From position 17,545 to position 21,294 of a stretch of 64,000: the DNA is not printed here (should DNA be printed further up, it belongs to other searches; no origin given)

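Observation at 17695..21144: CheY-like phospho-receiver domain embedded inside a tandem HdrA flavin/FeS electron-bifurcation subunit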

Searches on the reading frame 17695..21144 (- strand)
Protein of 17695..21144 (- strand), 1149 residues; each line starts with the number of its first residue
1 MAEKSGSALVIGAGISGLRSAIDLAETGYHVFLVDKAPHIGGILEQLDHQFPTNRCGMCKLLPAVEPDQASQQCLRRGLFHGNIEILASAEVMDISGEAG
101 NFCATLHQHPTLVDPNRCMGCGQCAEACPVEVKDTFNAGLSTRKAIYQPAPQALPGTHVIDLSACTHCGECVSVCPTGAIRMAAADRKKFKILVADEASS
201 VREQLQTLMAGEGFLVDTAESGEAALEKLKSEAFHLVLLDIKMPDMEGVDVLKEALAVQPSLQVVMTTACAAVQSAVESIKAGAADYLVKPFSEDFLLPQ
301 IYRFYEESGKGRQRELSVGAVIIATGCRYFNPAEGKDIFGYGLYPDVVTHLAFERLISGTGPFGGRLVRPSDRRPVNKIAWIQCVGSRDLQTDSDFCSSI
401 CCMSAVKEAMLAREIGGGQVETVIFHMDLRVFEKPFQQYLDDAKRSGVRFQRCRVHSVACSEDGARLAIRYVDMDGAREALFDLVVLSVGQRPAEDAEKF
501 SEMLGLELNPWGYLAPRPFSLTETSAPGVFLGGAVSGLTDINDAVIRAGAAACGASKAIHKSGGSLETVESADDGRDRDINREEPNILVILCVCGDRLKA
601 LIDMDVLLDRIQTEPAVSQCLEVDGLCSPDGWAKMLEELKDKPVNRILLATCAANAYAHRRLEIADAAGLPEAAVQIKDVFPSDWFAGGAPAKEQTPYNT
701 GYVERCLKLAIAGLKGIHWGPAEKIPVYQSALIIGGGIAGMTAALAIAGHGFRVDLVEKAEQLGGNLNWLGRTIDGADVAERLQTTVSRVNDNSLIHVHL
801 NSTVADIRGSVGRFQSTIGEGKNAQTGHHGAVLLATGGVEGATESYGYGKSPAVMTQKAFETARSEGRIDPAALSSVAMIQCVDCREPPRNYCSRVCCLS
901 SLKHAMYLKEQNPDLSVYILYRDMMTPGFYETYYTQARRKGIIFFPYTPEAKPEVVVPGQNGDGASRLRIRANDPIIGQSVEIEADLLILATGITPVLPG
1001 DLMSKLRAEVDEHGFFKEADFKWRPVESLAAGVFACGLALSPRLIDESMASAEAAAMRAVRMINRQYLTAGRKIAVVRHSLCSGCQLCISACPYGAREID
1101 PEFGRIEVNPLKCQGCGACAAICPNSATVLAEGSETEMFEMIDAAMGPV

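Call 6: search_protein_families(library=pfam, proteins=[window:17695-21144:-], max_evalue=0.01)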
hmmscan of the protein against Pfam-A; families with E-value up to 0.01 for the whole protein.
window:17695-21144:- (1149 aa): 32 families (the best 25 are shown)
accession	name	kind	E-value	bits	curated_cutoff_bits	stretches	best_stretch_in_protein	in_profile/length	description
PF07992.20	Pyr_redox_2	-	8.1e-28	98.1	26.1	3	732-840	4-111/291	Pyridine nucleotide-disulphide oxidoreductase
PF00037.32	Fer4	-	2.8e-25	87.5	21.1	4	159-181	2-24/24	4Fe-4S binding domain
PF00072.30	Response_reg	-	4.9e-25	88.3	30.2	1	192-298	1-107/111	Response regulator receiver domain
PF12838.12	Fer4_7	-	8.6e-21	74.6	27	4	1082-1126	2-51/52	4Fe-4S dicluster domain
PF13237.11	Fer4_10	-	6.4e-19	68.1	25.5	3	1079-1124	6-53/53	4Fe-4S dicluster domain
PF13450.12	NAD_binding_8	-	6e-17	62.1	21.9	2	733-767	1-35/68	NAD(P)-binding Rossmann-like domain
PF13187.11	Fer4_9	-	1.5e-16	60.6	27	2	117-180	1-52/52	4Fe-4S dicluster domain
PF00890.30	FAD_binding_2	-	1.6e-13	51.1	20.4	2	731-777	2-48/414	FAD binding domain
PF12837.12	Fer4_6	-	2.6e-13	49.7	25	3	159-180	3-24/24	4Fe-4S binding domain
PF12797.12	Fer4_2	-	7.8e-13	47.9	24.5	3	111-130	3-22/22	4Fe-4S binding domain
PF12831.13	FAD_oxidored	-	9.3e-12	45.4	27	2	732-781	3-53/416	FAD dependent oxidoreductase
PF13484.11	Fer4_16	-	1.2e-11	45.6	30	1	165-185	2-21/66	4Fe-4S double cluster binding domain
PF00070.33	Pyr_redox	-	4.9e-09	37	22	1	8-41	2-35/82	Pyridine nucleotide-disulphide oxidoreductase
PF13459.11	Fer4_15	-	1.6e-08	35.5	22.4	0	113-132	3-23/66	4Fe-4S single cluster domain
PF01266.30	DAO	-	1.8e-08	34.8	27.9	2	732-765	3-37/353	FAD dependent oxidoreductase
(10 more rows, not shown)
